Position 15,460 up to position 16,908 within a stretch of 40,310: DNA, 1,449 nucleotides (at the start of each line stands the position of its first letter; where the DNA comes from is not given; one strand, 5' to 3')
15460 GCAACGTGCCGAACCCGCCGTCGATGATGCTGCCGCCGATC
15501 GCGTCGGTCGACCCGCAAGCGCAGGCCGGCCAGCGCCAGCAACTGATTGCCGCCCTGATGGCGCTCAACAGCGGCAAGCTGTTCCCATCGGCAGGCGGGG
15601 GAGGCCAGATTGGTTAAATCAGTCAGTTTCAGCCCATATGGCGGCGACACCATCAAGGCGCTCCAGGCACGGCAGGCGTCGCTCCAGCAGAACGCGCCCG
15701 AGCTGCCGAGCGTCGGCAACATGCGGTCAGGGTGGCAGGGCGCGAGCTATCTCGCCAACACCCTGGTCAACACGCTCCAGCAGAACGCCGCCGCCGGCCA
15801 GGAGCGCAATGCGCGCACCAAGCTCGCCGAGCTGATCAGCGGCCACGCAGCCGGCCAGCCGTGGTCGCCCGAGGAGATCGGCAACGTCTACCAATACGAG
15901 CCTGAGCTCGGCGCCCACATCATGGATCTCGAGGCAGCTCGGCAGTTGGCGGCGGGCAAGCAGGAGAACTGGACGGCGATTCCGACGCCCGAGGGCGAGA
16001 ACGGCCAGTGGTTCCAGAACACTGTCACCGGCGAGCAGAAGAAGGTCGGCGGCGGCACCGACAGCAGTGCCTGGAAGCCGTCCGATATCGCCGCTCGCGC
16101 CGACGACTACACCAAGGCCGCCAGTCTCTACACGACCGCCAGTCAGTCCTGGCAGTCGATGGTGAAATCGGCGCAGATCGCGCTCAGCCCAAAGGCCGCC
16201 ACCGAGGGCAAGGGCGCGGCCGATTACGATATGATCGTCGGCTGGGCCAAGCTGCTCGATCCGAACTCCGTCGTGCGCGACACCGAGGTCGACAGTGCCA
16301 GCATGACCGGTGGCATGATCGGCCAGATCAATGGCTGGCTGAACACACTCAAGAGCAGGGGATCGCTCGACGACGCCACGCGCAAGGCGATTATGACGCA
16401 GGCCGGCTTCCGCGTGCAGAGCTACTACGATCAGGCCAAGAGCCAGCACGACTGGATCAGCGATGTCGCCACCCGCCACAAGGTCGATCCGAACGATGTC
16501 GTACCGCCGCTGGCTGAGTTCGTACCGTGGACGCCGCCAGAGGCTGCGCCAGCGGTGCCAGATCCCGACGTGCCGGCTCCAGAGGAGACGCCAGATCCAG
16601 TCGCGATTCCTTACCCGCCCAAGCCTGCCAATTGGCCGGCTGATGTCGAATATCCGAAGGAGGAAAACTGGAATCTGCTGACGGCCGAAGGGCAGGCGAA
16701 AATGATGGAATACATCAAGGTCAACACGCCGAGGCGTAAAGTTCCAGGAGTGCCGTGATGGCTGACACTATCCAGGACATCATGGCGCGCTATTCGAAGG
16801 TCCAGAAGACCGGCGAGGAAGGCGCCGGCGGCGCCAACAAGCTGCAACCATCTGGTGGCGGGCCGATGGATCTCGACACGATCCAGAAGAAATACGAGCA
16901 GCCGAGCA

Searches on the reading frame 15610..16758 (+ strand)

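Call 10: search_protein_families(library=phrogs, proteins=[window:15610-16758:+], max_evalue=0.001)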
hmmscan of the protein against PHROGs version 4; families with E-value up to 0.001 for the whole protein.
window:15610-16758:+ (382 aa): 1 family
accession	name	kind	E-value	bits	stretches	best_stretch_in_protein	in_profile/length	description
phrog_13634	-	unknown function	8.1e-05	22.7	1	197-280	250-336/403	-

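Call 63: search_protein_families(library=pfam, proteins=[window:15610-16758:+], max_evalue=0.01)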
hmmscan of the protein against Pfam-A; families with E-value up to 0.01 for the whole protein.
window:15610-16758:+ (382 aa): 0 families
